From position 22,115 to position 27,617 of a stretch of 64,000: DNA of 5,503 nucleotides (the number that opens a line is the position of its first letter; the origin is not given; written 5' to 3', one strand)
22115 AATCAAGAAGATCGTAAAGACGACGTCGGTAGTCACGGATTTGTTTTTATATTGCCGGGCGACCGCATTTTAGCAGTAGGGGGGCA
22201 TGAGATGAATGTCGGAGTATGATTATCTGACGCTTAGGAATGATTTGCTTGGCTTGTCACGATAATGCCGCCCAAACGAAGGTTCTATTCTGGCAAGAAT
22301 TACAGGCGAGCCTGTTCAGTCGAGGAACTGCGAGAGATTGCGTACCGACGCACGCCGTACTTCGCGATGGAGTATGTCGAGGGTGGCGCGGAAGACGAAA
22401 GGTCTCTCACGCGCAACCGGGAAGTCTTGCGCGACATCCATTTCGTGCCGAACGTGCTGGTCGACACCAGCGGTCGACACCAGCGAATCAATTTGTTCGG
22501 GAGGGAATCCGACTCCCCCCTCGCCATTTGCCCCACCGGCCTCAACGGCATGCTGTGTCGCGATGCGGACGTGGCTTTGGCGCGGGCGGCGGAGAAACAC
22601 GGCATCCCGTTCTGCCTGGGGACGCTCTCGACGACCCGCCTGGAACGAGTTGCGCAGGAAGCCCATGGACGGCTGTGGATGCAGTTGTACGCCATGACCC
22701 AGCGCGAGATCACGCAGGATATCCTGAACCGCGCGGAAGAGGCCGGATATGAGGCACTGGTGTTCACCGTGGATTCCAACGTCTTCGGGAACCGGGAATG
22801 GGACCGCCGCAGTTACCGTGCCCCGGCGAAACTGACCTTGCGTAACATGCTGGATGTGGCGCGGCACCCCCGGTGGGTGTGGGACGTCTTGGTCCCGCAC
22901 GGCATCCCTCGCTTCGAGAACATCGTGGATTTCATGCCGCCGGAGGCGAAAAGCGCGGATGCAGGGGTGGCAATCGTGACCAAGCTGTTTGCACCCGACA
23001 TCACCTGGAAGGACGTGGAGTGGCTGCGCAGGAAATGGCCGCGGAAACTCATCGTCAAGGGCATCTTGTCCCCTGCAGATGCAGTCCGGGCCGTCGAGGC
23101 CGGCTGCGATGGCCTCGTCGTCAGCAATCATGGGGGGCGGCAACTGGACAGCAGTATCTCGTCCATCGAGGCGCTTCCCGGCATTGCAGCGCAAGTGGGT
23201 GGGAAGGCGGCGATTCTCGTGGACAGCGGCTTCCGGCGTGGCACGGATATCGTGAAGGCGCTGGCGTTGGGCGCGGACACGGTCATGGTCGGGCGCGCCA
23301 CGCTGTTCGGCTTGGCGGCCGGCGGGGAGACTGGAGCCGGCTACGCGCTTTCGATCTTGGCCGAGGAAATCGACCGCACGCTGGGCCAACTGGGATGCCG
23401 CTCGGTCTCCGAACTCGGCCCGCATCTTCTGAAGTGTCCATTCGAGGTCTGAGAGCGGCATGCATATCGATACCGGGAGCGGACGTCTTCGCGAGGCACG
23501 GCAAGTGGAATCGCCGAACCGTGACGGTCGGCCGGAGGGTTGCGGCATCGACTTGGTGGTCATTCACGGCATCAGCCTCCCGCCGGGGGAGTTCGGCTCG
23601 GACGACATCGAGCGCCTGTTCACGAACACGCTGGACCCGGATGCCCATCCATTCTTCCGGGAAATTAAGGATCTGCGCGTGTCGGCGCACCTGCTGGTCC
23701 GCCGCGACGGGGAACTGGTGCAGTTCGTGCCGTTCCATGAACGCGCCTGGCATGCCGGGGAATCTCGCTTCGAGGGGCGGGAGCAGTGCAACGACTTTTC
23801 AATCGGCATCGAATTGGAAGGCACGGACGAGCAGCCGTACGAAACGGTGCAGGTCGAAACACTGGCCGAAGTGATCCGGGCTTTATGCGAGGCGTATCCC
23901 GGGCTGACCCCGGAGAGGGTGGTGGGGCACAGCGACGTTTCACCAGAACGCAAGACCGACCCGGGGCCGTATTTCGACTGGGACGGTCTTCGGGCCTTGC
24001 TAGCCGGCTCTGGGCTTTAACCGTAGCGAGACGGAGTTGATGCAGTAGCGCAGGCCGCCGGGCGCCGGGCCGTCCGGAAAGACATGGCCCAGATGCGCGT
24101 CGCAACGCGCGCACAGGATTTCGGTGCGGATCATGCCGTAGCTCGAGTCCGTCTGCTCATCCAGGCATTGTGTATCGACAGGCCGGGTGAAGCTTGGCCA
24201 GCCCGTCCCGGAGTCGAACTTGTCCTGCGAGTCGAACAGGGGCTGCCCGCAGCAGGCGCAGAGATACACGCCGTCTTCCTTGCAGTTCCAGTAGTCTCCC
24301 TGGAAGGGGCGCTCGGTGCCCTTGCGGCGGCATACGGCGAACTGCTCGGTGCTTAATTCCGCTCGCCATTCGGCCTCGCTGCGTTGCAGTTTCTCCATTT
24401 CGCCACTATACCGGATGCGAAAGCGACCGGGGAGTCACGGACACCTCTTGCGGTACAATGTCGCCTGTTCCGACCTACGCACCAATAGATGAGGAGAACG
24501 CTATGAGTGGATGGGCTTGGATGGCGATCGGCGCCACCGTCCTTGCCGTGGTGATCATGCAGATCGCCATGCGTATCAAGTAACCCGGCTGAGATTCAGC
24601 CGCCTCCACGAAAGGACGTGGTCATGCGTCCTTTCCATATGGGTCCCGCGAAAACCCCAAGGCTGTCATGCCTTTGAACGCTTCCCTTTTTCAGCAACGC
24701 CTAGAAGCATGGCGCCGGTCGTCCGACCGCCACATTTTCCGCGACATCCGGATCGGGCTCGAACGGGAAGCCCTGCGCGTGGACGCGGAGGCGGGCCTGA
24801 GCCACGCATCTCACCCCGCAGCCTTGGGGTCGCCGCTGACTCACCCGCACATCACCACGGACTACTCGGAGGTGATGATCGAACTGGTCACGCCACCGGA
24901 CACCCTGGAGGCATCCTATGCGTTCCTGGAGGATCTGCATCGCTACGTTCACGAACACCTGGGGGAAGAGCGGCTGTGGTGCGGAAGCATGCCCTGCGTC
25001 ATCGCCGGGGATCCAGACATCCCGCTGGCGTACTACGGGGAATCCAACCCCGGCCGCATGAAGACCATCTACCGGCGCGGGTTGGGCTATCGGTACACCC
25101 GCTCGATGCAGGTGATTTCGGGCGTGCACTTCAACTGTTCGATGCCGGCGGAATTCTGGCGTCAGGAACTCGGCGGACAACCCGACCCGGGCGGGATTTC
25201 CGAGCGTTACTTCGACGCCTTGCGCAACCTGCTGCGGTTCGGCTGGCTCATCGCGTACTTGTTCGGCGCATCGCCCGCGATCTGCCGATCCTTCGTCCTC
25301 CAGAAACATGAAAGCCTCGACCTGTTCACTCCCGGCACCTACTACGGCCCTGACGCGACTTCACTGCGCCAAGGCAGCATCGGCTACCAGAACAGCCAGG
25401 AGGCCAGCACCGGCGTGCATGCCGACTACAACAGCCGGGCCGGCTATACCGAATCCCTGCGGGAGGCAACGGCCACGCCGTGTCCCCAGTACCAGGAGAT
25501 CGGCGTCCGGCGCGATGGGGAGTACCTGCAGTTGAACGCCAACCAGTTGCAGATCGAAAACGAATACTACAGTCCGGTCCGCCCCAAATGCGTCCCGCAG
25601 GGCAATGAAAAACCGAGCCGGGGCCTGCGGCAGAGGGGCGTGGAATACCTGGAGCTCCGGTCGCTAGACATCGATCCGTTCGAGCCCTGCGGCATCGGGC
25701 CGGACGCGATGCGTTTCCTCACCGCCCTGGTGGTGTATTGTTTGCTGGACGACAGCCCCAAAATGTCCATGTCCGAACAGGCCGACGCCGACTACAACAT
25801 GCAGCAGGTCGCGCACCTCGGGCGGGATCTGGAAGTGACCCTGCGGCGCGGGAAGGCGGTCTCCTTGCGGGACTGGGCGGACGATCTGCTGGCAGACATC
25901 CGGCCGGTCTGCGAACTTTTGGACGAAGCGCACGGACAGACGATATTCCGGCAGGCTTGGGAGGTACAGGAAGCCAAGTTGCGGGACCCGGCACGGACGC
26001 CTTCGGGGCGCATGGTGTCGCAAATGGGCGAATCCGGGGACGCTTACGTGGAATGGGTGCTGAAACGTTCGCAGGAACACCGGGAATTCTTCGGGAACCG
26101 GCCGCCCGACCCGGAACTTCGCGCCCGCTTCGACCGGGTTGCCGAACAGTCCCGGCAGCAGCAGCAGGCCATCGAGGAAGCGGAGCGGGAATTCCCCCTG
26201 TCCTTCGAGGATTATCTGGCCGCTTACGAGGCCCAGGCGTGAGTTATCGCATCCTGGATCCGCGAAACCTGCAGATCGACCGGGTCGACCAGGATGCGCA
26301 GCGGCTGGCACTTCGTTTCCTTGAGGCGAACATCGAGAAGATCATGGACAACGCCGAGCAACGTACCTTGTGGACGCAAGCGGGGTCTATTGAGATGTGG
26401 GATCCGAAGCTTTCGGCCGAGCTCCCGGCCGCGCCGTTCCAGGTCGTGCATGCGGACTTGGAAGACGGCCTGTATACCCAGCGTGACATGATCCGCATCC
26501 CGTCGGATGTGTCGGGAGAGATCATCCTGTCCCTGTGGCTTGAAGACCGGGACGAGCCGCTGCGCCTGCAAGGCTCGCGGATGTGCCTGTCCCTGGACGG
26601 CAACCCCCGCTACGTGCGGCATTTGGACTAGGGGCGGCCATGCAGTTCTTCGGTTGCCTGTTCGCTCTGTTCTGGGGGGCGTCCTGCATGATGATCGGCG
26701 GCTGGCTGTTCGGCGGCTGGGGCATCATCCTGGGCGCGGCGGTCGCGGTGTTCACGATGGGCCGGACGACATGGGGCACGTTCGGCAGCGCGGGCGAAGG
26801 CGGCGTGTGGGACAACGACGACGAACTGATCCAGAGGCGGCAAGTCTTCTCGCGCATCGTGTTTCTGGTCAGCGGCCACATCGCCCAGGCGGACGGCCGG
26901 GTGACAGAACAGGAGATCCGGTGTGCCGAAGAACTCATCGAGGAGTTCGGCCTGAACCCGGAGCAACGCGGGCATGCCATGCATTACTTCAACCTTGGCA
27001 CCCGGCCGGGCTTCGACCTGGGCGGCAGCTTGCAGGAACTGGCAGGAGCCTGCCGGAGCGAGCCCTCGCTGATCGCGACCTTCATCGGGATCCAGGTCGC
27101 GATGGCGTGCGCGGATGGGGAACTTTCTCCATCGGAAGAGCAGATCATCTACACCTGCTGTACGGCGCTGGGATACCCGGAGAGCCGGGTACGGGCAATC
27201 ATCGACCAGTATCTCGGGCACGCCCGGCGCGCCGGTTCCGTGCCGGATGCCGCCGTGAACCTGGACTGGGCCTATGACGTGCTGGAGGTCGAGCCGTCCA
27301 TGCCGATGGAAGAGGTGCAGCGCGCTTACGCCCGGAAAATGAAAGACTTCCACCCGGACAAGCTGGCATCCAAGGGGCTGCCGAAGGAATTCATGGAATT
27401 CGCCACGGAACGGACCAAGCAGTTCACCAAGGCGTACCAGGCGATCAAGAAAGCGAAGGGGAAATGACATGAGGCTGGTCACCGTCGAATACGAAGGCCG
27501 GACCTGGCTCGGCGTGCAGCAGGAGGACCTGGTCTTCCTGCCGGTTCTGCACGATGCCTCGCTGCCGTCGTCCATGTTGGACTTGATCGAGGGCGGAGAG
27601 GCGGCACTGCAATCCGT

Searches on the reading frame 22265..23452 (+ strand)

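Call 54: search_protein_families(library=pfam, proteins=[window:22265-23452:+], max_evalue=0.00001)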
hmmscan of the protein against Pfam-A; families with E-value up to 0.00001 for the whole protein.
window:22265-23452:+ (395 aa): 1 family
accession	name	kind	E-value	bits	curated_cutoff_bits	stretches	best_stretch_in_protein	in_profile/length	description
PF01070.24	FMN_dh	-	1.6e-132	442.2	24.9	1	26-389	1-348/350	FMN-dependent dehydrogenase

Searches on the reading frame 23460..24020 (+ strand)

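Call 54: search_protein_families(library=pfam, proteins=[window:23460-24020:+], max_evalue=0.00001)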
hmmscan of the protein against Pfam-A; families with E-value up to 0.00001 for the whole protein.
window:23460-24020:+ (186 aa): 1 family
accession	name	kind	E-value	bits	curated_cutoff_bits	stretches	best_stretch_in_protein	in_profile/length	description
PF01510.30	Amidase_2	-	5.8e-34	117.7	26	1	30-170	5-131/131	N-acetylmuramoyl-L-alanine amidase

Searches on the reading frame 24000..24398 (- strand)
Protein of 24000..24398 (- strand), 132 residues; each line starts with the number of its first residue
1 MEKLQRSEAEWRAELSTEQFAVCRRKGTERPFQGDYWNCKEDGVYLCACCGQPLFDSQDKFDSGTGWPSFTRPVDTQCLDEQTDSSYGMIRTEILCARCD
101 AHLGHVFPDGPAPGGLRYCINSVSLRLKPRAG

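Call 75: search_protein_families(library=pfam, proteins=[window:24000-24398:-], max_evalue=0.0001)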
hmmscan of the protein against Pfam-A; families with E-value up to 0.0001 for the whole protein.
window:24000-24398:- (132 aa): 1 family
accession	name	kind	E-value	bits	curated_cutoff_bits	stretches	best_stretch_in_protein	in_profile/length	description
PF01641.26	SelR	-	3e-52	175.9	24.9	1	15-129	1-116/116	SelR domain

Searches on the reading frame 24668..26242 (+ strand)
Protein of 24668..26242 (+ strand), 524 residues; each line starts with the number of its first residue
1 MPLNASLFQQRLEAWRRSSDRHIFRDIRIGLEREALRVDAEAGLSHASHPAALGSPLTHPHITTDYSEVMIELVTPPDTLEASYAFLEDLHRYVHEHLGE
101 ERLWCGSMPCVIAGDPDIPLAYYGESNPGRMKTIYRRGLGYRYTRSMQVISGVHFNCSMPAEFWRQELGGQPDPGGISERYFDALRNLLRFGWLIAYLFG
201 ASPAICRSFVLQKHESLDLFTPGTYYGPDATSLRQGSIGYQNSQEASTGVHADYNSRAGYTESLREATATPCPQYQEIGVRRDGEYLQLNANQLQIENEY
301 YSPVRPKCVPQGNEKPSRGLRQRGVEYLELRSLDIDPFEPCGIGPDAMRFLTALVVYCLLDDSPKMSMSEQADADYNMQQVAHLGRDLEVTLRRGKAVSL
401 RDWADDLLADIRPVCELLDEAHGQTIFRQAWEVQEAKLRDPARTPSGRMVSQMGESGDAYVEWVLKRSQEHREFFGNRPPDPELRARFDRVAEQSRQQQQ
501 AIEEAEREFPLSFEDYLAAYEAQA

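Call 54: search_protein_families(library=pfam, proteins=[window:24668-26242:+], max_evalue=0.00001)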
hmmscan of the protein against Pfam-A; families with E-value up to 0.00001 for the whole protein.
window:24668-26242:+ (524 aa): 1 family
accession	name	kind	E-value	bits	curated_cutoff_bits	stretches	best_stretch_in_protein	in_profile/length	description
PF04262.19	Glu_cys_ligase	-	2.1e-138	461.5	27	1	17-381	6-372/372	Glutamate-cysteine ligase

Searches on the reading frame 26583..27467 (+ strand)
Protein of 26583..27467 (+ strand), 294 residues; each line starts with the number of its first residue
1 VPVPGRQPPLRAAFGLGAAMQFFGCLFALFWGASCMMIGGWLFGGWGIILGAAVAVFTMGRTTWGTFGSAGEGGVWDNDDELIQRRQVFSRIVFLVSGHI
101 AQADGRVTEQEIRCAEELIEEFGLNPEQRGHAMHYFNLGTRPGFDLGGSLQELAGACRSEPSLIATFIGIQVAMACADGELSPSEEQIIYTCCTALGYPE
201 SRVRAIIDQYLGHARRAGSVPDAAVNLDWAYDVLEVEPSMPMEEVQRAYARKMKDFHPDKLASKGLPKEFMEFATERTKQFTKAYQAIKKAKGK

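Call 54: search_protein_families(library=pfam, proteins=[window:26583-27467:+], max_evalue=0.00001)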
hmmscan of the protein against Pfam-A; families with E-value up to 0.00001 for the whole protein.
window:26583-27467:+ (294 aa): 2 families
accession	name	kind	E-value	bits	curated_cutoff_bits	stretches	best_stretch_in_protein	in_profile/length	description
PF05099.18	TerB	-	4.1e-14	53.3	24.4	1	96-204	7-114/118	Tellurite resistance protein TerB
PF00226.36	DnaJ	-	2.2e-07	31.3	27.8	1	231-290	3-55/63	DnaJ domain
